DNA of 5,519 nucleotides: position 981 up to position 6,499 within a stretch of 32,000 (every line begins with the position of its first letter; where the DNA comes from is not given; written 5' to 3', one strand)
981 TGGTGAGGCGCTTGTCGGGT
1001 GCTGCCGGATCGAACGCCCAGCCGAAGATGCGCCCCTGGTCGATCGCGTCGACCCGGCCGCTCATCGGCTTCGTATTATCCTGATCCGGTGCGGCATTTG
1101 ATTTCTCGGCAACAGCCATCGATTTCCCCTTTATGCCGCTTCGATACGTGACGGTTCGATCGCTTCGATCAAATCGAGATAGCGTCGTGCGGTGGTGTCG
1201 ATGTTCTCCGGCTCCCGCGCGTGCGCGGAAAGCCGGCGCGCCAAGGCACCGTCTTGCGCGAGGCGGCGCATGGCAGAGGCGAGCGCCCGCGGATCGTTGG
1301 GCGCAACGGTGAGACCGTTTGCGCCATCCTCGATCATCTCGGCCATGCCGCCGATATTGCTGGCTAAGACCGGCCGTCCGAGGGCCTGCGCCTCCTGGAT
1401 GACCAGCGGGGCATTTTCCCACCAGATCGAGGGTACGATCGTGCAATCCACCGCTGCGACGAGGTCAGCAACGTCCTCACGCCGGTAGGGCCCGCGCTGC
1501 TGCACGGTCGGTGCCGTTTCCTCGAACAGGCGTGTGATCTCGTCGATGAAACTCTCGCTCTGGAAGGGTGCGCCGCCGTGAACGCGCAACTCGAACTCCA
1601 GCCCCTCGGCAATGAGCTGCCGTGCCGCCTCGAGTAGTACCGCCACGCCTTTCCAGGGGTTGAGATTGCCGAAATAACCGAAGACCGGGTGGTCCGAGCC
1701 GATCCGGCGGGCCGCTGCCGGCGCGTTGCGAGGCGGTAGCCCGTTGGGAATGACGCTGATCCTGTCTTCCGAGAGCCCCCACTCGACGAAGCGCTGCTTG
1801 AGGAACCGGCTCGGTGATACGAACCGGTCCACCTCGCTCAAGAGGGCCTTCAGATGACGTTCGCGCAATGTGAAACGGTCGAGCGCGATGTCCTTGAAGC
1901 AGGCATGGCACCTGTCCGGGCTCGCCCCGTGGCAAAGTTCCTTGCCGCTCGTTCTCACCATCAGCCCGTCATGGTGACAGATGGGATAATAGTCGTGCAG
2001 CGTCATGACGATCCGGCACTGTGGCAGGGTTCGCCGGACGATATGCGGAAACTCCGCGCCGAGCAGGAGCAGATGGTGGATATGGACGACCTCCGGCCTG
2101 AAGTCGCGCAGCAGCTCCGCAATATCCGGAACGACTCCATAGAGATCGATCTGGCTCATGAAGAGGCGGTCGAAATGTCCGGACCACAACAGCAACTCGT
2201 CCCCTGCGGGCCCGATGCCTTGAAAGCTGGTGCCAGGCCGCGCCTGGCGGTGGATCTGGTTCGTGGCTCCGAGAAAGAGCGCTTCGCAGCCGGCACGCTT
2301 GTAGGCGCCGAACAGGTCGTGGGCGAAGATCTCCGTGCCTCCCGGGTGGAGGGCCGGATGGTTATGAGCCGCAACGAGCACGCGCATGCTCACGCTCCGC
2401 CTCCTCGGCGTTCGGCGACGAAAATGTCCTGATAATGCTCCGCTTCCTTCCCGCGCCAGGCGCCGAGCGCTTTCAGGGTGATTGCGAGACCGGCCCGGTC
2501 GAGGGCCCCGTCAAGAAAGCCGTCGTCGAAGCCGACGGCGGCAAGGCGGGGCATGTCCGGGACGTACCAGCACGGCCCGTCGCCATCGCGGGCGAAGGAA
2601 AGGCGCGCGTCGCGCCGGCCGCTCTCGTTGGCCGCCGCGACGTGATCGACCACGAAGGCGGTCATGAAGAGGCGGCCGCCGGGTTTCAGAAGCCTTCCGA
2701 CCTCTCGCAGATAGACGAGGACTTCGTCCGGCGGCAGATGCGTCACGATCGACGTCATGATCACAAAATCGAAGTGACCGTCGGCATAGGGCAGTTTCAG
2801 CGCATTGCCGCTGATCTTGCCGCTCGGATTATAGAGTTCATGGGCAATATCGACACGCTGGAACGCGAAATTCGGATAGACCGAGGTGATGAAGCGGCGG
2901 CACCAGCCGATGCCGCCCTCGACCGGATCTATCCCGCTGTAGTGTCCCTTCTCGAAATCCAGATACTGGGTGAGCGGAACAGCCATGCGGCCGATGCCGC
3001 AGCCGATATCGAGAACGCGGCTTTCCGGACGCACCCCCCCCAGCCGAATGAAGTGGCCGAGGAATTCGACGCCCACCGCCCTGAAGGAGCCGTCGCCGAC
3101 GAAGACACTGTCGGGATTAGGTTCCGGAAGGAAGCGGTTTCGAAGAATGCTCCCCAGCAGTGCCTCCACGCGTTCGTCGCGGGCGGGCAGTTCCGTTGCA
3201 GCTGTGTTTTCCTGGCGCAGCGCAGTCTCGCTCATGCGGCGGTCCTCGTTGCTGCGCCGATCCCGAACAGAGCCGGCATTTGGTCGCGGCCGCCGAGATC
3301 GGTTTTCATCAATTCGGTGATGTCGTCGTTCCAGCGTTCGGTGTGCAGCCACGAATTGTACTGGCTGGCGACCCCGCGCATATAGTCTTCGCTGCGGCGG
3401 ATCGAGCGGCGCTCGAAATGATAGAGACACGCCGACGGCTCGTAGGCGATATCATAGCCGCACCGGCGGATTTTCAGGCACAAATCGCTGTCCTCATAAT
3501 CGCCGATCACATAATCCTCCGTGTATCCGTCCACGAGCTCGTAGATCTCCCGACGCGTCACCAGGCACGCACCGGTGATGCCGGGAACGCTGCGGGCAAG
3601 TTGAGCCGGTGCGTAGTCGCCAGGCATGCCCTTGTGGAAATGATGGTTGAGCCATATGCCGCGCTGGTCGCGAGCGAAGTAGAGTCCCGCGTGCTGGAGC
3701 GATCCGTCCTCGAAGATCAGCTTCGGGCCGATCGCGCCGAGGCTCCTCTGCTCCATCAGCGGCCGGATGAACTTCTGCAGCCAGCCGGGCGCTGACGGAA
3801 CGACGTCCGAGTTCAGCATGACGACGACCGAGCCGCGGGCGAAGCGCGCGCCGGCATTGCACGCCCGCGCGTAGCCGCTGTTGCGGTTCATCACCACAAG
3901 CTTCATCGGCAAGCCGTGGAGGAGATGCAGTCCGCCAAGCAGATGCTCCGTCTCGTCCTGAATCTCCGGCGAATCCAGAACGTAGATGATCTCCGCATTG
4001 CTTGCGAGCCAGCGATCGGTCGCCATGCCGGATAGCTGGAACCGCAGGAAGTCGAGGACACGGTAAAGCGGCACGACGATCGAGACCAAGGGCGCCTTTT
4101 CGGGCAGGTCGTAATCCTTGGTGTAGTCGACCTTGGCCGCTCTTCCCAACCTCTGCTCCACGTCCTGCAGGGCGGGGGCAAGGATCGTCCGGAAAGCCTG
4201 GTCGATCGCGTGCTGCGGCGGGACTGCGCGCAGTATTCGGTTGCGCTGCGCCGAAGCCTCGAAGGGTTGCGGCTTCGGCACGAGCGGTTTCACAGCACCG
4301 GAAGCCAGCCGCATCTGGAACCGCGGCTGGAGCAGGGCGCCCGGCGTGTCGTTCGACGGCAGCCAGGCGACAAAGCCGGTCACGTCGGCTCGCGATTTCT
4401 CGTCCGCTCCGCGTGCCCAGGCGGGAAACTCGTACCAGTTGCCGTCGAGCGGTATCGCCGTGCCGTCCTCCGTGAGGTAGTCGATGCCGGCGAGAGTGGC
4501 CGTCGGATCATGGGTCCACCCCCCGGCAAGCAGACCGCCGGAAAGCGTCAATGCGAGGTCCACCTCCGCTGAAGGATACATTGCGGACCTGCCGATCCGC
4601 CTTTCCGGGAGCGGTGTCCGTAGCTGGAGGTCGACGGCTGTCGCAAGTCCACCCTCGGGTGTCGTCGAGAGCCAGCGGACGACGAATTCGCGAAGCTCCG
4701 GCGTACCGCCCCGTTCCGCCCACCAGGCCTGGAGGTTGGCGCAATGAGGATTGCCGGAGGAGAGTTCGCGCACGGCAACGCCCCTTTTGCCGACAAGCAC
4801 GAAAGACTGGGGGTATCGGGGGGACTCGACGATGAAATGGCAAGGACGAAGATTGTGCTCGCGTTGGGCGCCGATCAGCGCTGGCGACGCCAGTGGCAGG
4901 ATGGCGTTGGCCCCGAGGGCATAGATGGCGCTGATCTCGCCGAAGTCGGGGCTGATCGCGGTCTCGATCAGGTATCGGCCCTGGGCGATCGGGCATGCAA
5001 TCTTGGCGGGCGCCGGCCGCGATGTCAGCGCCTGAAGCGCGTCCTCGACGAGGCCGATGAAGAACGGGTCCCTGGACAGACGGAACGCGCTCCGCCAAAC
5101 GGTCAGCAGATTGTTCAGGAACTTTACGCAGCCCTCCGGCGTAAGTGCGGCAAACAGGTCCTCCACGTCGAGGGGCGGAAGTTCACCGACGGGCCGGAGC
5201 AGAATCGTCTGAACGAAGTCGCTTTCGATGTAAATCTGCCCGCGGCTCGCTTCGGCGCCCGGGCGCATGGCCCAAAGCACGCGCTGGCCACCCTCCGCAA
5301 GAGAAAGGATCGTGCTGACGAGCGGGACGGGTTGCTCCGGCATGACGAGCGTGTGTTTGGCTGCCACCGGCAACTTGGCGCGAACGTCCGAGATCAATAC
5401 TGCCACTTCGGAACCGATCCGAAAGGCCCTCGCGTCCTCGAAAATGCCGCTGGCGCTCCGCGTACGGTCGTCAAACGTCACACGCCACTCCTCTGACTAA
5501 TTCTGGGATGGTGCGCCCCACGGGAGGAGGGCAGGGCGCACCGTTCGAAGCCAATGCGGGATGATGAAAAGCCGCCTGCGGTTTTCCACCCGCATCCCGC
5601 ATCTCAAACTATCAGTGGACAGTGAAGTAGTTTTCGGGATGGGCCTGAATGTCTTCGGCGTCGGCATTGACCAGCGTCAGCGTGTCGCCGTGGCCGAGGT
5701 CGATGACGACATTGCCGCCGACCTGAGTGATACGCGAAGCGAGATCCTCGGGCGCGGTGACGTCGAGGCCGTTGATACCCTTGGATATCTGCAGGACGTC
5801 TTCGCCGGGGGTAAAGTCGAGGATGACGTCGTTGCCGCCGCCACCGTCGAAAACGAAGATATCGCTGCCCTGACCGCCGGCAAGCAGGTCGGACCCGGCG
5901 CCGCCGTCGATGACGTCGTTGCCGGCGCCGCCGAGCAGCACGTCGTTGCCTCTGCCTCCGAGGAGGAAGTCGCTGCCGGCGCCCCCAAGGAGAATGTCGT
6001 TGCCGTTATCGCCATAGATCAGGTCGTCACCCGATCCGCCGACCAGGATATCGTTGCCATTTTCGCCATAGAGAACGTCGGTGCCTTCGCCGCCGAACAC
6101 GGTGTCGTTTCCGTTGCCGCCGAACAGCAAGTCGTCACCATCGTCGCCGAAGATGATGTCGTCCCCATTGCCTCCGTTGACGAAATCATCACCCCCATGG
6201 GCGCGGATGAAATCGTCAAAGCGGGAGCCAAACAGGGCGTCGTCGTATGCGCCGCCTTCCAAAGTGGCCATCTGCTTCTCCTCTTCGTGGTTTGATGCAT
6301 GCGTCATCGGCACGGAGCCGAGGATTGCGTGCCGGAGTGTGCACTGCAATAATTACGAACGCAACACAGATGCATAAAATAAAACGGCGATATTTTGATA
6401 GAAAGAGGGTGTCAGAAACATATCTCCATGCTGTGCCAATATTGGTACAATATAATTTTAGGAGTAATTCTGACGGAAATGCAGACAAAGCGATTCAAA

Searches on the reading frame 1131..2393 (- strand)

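Call 28: search_protein_families(library=pfam, proteins=[window:1131-2393:-], max_evalue=0.001)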
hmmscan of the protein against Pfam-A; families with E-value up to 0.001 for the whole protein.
window:1131-2393:- (420 aa): 5 families
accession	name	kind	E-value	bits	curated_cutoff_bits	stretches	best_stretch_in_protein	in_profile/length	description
PF13692.12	Glyco_trans_1_4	-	6.9e-30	104.6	27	1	236-381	2-142/142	Glycosyl transferases group 1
PF00534.26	Glycos_transf_1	-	8.5e-27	94.2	26.4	1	230-394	10-171/172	Glycosyl transferases group 1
PF13439.12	Glyco_transf_4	-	1e-17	65.1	28.5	1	17-220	1-167/170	Glycosyltransferase Family 4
PF13579.12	Glyco_trans_4_4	-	2.5e-12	47.9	29.7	1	18-218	1-158/158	Glycosyl transferase 4-like domain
PF20706.3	GT4-conflict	-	1.3e-07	31.4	26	1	240-403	202-366/385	Family 4 Glycosyltransferase in conflict systems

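Call 76: search_protein_families(library=ncbifam, proteins=[window:1131-2393:-], max_evalue=0.01)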
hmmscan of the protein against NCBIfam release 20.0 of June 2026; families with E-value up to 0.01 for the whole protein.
window:1131-2393:- (420 aa): 29 families (the best 25 are shown)
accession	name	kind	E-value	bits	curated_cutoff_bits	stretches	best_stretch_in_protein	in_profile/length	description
NF041876.1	EPS_EpsE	equivalog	2.8e-25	89.4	400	1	234-394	214-374/389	exopolysaccharide biosynthesis GT4 family glycosyltransferase EpsE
TIGR03449.1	mycothiol_MshA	equivalog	1.3e-20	73.7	462.5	1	185-393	162-381/406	D-inositol-3-phosphate glycosyltransferase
TIGR03088.1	stp2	hypoth_equivalog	1.3e-18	67.2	409.05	1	188-394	137-351/374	TIGR03088 family PEP-CTERM/XrtA system glycosyltransferase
NF038229.1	Glyco4_Geo_Pelo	equivalog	1.8e-17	63.4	400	1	208-411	131-335/338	GPMC system family 4 glycosyltransferase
TIGR04063.1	stp3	hypoth_equivalog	4.3e-17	62.1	442.05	1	184-394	154-373/397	TIGR04063 family PEP-CTERM/XrtA system glycosyltransferase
NF012028.0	PRK15484.1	subfamily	3.2e-14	52.8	618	1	190-369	142-332/380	lipopolysaccharide N-acetylglucosaminyltransferase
NF053787.1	GlcN_PG_synth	equivalog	6.1e-13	48.3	480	1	178-393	134-336/361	N-acetylglucosaminyl phosphatidylglycerol synthase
TIGR04047.1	MSMEG_0565_glyc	hypoth_equivalog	5.2e-11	42.2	259.85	1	235-388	193-348/373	MSMEG_0565 family glycosyltransferase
NF038011.1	PelF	equivalog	6.2e-11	42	100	1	199-381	269-457/489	GT4 family glycosyltransferase PelF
TIGR02149.1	glgA_Coryne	subfamily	6.8e-11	41.9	302.4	1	208-393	167-367/391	glycogen synthase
TIGR02095.1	glgA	subfamily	9.5e-11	41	328.45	1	233-379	292-439/477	glycogen/starch synthase, ADP-glucose type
NF038295.1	EPS_HpsP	equivalog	1.6e-10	40.6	550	1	227-393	199-364/388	hormogonium polysaccharide biosynthesis glycosyltransferase HpsP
TIGR03999.1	thiol_BshA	equivalog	1.8e-09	37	273.7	1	304-395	262-352/375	N-acetyl-alpha-D-glucosaminyl L-malate synthase BshA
TIGR04005.1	wcaL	equivalog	6.1e-09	35.2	537.6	1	244-380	231-369/406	colanic acid biosynthesis glycosyltransferase WcaL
TIGR04157.1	glyco_rSAM_CFB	subfamily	2.2e-08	33.5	400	1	114-369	104-354/406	TIGR04157 family glycosyltransferase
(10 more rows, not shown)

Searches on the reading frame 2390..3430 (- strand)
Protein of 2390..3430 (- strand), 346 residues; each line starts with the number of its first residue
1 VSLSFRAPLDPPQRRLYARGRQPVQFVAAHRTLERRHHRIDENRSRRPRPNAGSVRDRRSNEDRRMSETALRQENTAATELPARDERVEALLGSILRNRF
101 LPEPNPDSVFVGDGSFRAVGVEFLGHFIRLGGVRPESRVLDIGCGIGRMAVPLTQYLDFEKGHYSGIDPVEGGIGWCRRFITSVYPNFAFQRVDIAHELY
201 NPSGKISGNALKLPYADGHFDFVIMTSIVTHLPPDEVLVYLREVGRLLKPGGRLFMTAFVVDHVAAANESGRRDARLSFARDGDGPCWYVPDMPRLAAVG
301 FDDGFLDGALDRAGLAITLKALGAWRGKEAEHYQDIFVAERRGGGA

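Call 28: search_protein_families(library=pfam, proteins=[window:2390-3430:-], max_evalue=0.001)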
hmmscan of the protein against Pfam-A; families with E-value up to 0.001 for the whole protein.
window:2390-3430:- (346 aa): 6 families
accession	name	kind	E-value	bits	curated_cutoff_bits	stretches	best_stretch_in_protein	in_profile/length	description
PF13649.12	Methyltransf_25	-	4.8e-15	56.5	27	1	139-252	1-97/97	Methyltransferase domain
PF08241.18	Methyltransf_11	-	2e-14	54.4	21.2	1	140-255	1-94/95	Methyltransferase domain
PF13489.12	Methyltransf_23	-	2e-12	47.6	27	1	134-266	21-124/164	Methyltransferase domain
PF13847.12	Methyltransf_31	-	8e-11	42.3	27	1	136-260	4-113/145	Methyltransferase domain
PF08242.18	Methyltransf_12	-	8e-10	39.8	30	1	140-254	1-98/98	Methyltransferase domain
PF01209.24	Ubie_methyltran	-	2.2e-05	24.4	20.1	1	129-258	41-153/233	ubiE/COQ5 methyltransferase family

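Call 76: search_protein_families(library=ncbifam, proteins=[window:2390-3430:-], max_evalue=0.01)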
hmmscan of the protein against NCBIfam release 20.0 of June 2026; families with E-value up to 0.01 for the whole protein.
window:2390-3430:- (346 aa): 26 families (the best 25 are shown)
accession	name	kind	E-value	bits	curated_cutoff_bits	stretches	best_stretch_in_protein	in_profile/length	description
NF045667.1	MTase_DVU1556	equivalog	2.5e-10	40.2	155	2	205-267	70-130/213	DVU_1556 family methyltransferase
NF043040.1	corrin_prot_MT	hypoth_equivalog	1.1e-09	38.1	180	1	216-257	107-148/216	corrinoid protein-associated methyltransferase CpaM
NF041537.1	ArsM_AhpD_UU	exception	4.5e-09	35.5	510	1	125-272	66-196/345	arsenite methyltransferase/AhpD domain selenoprotein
NF045825.1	FAmtase_mtf2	equivalog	6.3e-09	35.4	400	1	138-270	61-172/248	fatty-acid O-methyltransferase Mtf2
NF047649.1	MTase_UXPK_star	exception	6.4e-09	35.2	460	1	125-261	67-186/283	methyltransferase/UXPK-star double selenoprotein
NF040539.1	AST_met_ArsM_2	exception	6.5e-09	36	240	1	137-261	58-168/262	putative arsinothricin biosynthesis methyltransferase ArsM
NF041536.1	ArsM_DUF2284_UU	exception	7.4e-09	34.5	575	1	127-276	68-196/459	arsenite methyltransferase/DUF2284 domain selenoprotein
NF001243.0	PRK00216.1-4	equivalog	3.2e-08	33.2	235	1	129-254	41-149/237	demethylmenaquinone methyltransferase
TIGR02752.1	MenG_heptapren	equivalog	1.5e-07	31.2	419.85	1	133-254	43-147/231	demethylmenaquinone methyltransferase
NF045823.1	PthPhpthDimycoMt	equivalog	1.9e-07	30.5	300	1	138-267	69-177/256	phthiotriol/phenolphthiotriol dimycocerosates methyltransferase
NF041820.1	daptide_MTase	equivalog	6e-06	25.9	175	0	218-269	103-155/243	daptide-type RiPP biosynthesis methyltransferase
NF038099.1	AsSugarArsM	exception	1e-05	24.9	400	1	131-277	54-190/321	arsenosugar biosynthesis arsenite methyltransferase ArsM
NF001240.0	PRK00216.1-1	equivalog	1.4e-05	24.2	378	1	206-260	120-172/251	bifunctional demethylmenaquinone methyltransferase/2-methoxy-6-polyprenyl-1,4-benzoquinol methylase UbiE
TIGR01934.1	MenG_MenH_UbiE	subfamily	3.3e-05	23.3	158.35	1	130-262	34-147/223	ubiquinone/menaquinone biosynthesis methyltransferase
NF001241.0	PRK00216.1-2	equivalog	4e-05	23.4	327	1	205-262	98-153/231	demethylmenaquinone methyltransferase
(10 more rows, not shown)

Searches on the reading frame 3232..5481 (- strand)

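Call 28: search_protein_families(library=pfam, proteins=[window:3232-5481:-], max_evalue=0.001)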
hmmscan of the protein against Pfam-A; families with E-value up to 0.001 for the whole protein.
window:3232-5481:- (749 aa): 3 families
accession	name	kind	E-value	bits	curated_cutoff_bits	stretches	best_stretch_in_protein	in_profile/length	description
PF00535.33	Glycos_transf_2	-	8.1e-13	49.1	23.3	1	467-647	1-164/168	Glycosyl transferase family 2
PF13641.12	Glyco_tranf_2_3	-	8.5e-07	29.6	27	1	466-694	3-217/230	Glycosyltransferase like family 2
PF13712.12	Glyco_tranf_2_5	-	0.0001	22.5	27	1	505-679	9-178/210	Glycosyltransferase like family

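Call 76: search_protein_families(library=ncbifam, proteins=[window:3232-5481:-], max_evalue=0.01)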
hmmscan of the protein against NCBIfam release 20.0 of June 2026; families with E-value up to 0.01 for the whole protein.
window:3232-5481:- (749 aa): 10 families
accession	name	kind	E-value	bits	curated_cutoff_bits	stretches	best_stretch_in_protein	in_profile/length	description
TIGR03965.1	mycofact_glyco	equivalog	2.4e-18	66.3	280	1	459-694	70-286/467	mycofactocin biosynthesis glycosyltransferase MftF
NF041875.1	EPS_EpsD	equivalog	4.7e-12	45.9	370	1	466-695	1-214/325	exopolysaccharide biosynthesis glycosyltransferase EpsD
NF038299.1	EPS_HpsN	equivalog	5.2e-10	38.8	425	1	464-691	1-223/317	hormogonium polysaccharide biosynthesis glycosyltransferase HpsN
TIGR03937.1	PgaC_IcaA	equivalog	3.9e-08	32.7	422.3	1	461-584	42-159/407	poly-beta-1,6-N-acetyl-D-glucosamine synthase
TIGR01556.1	rhamnosyltran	subfamily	2.8e-07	30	200.55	1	526-689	47-201/281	rhamnosyltransferase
NF050819.1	PolSacchBiosHfsG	equivalog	9e-07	28.3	500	1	463-672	11-202/302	polysaccharide biosynthesis protein HfsG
TIGR04283.1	glyco_like_mftF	equivalog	2.3e-05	24.1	182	1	466-675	1-173/221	TIGR04283 family arsenosugar biosynthesis glycosyltransferase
NF047683.1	TeichurnBiosyTuaG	equivalog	0.0048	16.6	400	1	462-572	4-108/252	teichuronic acid biosynthesis protein TuaG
NF041394.1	GtaseAglG_Halo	equivalog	0.0071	15.6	440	0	529-685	62-212/304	glucosyl-dolichyl phosphate glucuronosyltransferase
NF007482.0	PRK10073.1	equivalog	0.0085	15.1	423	0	462-559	4-95/334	glycosyltransferase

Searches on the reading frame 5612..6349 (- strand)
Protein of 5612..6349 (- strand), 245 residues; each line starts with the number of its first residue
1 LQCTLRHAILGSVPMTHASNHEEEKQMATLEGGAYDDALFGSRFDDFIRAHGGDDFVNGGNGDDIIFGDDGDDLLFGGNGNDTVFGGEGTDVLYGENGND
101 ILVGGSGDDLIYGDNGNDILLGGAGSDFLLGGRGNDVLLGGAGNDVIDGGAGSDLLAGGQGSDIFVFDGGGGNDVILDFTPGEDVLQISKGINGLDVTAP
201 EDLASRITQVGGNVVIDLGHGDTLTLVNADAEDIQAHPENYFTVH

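Call 28: search_protein_families(library=pfam, proteins=[window:5612-6349:-], max_evalue=0.001)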
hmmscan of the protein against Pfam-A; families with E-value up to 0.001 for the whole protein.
window:5612-6349:- (245 aa): 1 family
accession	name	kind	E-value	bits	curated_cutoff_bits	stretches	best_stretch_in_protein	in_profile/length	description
PF00353.25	HemolysinCabind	-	7.8e-39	131.6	23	5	94-129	1-36/36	RTX calcium-binding nonapeptide repeat (4 copies)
